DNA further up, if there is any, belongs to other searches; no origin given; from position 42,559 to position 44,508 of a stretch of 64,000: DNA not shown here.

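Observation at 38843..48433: Candidate undescribed Pho-regulated membrane-lipid head-group system (GT4 x2, PAP2, PlcP-like, PSD-like, class-III aminotransferase, PssA-like, two unknown membrane proteins)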

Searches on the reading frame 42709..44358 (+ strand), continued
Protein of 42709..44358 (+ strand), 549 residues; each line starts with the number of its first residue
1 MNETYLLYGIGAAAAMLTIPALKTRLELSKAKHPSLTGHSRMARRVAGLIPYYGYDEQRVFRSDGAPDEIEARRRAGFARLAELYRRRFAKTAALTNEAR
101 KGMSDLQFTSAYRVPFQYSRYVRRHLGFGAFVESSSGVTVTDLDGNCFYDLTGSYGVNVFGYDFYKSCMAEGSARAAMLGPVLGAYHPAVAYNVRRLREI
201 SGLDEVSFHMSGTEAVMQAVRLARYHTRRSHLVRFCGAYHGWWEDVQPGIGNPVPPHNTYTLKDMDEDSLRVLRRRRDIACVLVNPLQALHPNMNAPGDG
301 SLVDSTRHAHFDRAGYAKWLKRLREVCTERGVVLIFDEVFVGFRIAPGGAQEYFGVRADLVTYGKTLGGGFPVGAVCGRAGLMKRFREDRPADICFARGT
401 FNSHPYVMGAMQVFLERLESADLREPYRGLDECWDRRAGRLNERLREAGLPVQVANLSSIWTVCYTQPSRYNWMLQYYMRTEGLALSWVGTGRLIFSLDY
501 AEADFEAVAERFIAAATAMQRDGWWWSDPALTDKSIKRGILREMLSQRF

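Call 53: search_protein_families(library=ncbifam, proteins=[L078:12397-13125:-, L083:11520-12173:-, L067:13642-14805:-, L073:13747-15090:+, L042:14377-15363:+], max_evalue=0.001)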
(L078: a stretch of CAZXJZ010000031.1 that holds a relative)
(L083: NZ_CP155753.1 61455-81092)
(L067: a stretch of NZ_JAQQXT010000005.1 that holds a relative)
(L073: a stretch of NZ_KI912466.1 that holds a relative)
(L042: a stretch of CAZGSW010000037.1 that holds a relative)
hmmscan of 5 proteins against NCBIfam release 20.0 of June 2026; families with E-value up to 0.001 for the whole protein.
L078:12397-13125:- (242 aa): 38 families (the best 25 are shown)
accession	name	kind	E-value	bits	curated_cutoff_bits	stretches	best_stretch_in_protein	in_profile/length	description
NF045882.1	PLipidMtase_Leg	equivalog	4.3e-41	141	390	1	12-212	6-205/207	phospholipid N-methyltransferase PmtA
NF043040.1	corrin_prot_MT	hypoth_equivalog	2e-21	76.4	180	1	32-165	28-166/216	corrinoid protein-associated methyltransferase CpaM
NF047649.1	MTase_UXPK_star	exception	1.2e-17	63.9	460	1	46-148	78-183/283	methyltransferase/UXPK-star double selenoprotein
NF041536.1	ArsM_DUF2284_UU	exception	1.4e-17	63.2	575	1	46-152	77-186/459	arsenite methyltransferase/DUF2284 domain selenoprotein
NF041537.1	ArsM_AhpD_UU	exception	1.6e-17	63.4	510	1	46-149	77-183/345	arsenite methyltransferase/AhpD domain selenoprotein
NF045667.1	MTase_DVU1556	equivalog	2.8e-17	62.9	155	1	44-147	21-120/213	DVU_1556 family methyltransferase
NF001244.0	PRK00216.1-5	equivalog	9.6e-17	61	216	1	7-157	5-164/236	bifunctional demethylmenaquinone methyltransferase/2-methoxy-6-polyprenyl-1,4-benzoquinol methylase UbiE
TIGR01934.1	MenG_MenH_UbiE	subfamily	2e-16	60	158.35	1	36-155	29-150/223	ubiquinone/menaquinone biosynthesis methyltransferase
NF052510.1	methyltran_MpqE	exception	9e-15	54.7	335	1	27-145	28-150/234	methyl-plastoquinone biosynthesis methyltransferase MpqE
NF001240.0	PRK00216.1-1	equivalog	9.1e-15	54.4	378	1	24-146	41-168/251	bifunctional demethylmenaquinone methyltransferase/2-methoxy-6-polyprenyl-1,4-benzoquinol methylase UbiE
TIGR02072.1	BioC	equivalog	2.7e-13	50.3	184.95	1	47-150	36-136/244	malonyl-ACP O-methyltransferase BioC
NF001241.0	PRK00216.1-2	equivalog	3.3e-13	49.8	327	1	8-147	9-148/231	demethylmenaquinone methyltransferase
NF001243.0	PRK00216.1-4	equivalog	5.9e-13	48.7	235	1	44-146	46-151/237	demethylmenaquinone methyltransferase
NF001242.0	PRK00216.1-3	equivalog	1.9e-12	47.1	351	1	39-146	64-175/258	bifunctional demethylmenaquinone methyltransferase/2-methoxy-6-polyprenyl-1,4-benzoquinol methylase UbiE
NF008823.0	PRK11873.1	subfamily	2e-12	47.2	263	1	45-147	77-182/272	arsenite methyltransferase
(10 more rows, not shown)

L083:11520-12173:- (217 aa): 34 families (the best 25 are shown)
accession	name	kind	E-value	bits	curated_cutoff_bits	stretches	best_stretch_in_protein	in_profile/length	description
NF045882.1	PLipidMtase_Leg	equivalog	1.1e-39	136.4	390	1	1-202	1-201/207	phospholipid N-methyltransferase PmtA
NF041537.1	ArsM_AhpD_UU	exception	4.5e-18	65.1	510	1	40-147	77-187/345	arsenite methyltransferase/AhpD domain selenoprotein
TIGR01934.1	MenG_MenH_UbiE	subfamily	5.6e-18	65.1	158.35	1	33-140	33-141/223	ubiquinone/menaquinone biosynthesis methyltransferase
NF052510.1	methyltran_MpqE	exception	1.5e-17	63.8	335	1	5-139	14-150/234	methyl-plastoquinone biosynthesis methyltransferase MpqE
NF043040.1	corrin_prot_MT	hypoth_equivalog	7.8e-17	61.4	180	1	33-151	35-158/216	corrinoid protein-associated methyltransferase CpaM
NF001244.0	PRK00216.1-5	equivalog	9e-17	61.1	216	1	32-140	41-153/236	bifunctional demethylmenaquinone methyltransferase/2-methoxy-6-polyprenyl-1,4-benzoquinol methylase UbiE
NF045667.1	MTase_DVU1556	equivalog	2.4e-16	59.9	155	1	38-141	21-120/213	DVU_1556 family methyltransferase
NF047649.1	MTase_UXPK_star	exception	6.2e-16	58.3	460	1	41-144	79-185/283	methyltransferase/UXPK-star double selenoprotein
NF001241.0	PRK00216.1-2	equivalog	1e-15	58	327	1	31-141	43-148/231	demethylmenaquinone methyltransferase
NF041536.1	ArsM_DUF2284_UU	exception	1.1e-15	57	575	1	40-147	77-187/459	arsenite methyltransferase/DUF2284 domain selenoprotein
NF008823.0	PRK11873.1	subfamily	2.1e-15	56.9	263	1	38-144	76-185/272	arsenite methyltransferase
NF001243.0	PRK00216.1-4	equivalog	1e-13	51.2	235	1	42-140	50-151/237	demethylmenaquinone methyltransferase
NF001242.0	PRK00216.1-3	equivalog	2.5e-13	50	351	1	5-140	36-175/258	bifunctional demethylmenaquinone methyltransferase/2-methoxy-6-polyprenyl-1,4-benzoquinol methylase UbiE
TIGR02752.1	MenG_heptapren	equivalog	2.9e-13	49.9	419.85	1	40-140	46-149/231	demethylmenaquinone methyltransferase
NF040539.1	AST_met_ArsM_2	exception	4.4e-13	49.7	240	1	41-140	58-163/262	putative arsinothricin biosynthesis methyltransferase ArsM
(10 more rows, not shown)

L067:13642-14805:- (387 aa): 0 families

L073:13747-15090:+ (447 aa): 0 families

L042:14377-15363:+ (328 aa): 2 families
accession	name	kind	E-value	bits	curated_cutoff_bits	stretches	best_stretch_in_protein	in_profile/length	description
NF033480.1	bifunc_MprF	equivalog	1.6e-54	185.5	600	1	20-315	4-299/841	bifunctional lysylphosphatidylglycerol flippase/synthetase MprF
TIGR00374.1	TIGR00374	subfamily_domain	3.8e-06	26.6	43.2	1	232-282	230-280/323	flippase-like domain-containing protein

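Call 59: find_encoding_contigs(protein=P0011, flank=10000, max_places=1)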
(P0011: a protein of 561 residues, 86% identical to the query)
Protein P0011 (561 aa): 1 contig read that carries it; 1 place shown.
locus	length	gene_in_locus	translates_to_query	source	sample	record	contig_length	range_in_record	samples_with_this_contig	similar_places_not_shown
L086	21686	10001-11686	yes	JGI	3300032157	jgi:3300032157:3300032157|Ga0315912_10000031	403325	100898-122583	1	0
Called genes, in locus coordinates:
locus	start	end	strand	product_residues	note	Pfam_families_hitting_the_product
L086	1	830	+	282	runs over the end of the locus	PF02463:SMC_N, PF00005:ABC_tran, PF13175:AAA_15 (weak), PF13304:AAA_21 (faint)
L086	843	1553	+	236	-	PF01895:PhoU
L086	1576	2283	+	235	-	PF00072:Response_reg, PF00486:Trans_reg_C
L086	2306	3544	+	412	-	PF11808:PhoR, PF08448:PAS_4 (faint), PF00512:HisKA, PF13581:HATPase_c_2 (weak), PF02518:HATPase_c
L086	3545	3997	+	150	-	PF00300:His_Phos_1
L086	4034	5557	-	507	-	PF02541:Ppx-GppA, PF21447:Ppx-GppA_III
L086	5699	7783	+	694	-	PF13089:PP_kinase_N, PF02503:PP_kinase, PF17941:PP_kinase_C_1, PF13091:PLDc_2 (faint), PF13090:PP_kinase_C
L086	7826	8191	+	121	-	PF01219:DAGK_prokar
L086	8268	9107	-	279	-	-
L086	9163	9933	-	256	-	PF02666:PS_Dcarbxylase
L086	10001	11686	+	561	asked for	PF00202:Aminotran_3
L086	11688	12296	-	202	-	-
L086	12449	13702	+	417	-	PF13439:Glyco_transf_4, PF13579:Glyco_trans_4_4, PF00534:Glycos_transf_1, PF13692:Glyco_trans_1_4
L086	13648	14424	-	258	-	PF01066:CDP-OH_P_transf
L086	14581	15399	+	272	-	PF00149:Metallophos, PF12850:Metallophos_2 (faint)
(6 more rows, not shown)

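Call 60: find_encoding_contigs(protein=P0054, flank=10000, max_places=1)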
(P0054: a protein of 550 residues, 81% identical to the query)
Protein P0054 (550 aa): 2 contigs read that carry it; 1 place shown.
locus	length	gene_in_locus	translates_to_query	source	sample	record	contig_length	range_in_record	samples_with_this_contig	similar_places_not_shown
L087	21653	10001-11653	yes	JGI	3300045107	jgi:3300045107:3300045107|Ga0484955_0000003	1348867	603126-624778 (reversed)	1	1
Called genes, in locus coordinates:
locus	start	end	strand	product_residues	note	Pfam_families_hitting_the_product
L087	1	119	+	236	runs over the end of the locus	PF01895:PhoU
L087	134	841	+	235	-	PF00072:Response_reg, PF00486:Trans_reg_C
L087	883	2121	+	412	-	PF11808:PhoR, PF00512:HisKA, PF13581:HATPase_c_2 (weak), PF02518:HATPase_c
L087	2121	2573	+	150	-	PF00300:His_Phos_1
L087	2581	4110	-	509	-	PF02541:Ppx-GppA, PF21447:Ppx-GppA_III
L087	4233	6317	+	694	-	PF13089:PP_kinase_N, PF02503:PP_kinase, PF17941:PP_kinase_C_1, PF13091:PLDc_2 (faint), PF13090:PP_kinase_C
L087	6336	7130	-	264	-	PF13444:Acetyltransf_5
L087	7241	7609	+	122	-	PF01219:DAGK_prokar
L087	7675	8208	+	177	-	PF01569:PAP2, PF14378:PAP2_3 (weak)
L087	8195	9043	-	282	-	-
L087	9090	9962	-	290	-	PF27523:PSD (weak), PF02666:PS_Dcarbxylase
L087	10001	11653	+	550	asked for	PF00202:Aminotran_3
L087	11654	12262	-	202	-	-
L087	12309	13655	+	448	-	PF13439:Glyco_transf_4, PF13579:Glyco_trans_4_4, PF00534:Glycos_transf_1, PF13692:Glyco_trans_1_4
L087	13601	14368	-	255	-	PF01066:CDP-OH_P_transf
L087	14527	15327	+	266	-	PF00149:Metallophos, PF12850:Metallophos_2 (weak)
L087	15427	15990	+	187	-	-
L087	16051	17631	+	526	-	PF16655:PhoD_N, PF09423:PhoD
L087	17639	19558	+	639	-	PF05787:PhoX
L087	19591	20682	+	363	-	PF00355:Rieske, PF19112:VanA_C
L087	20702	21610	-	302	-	PF00753:Lactamase_B, PF12706:Lactamase_B_2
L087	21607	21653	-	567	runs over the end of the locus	PF02872:5_nucleotid_C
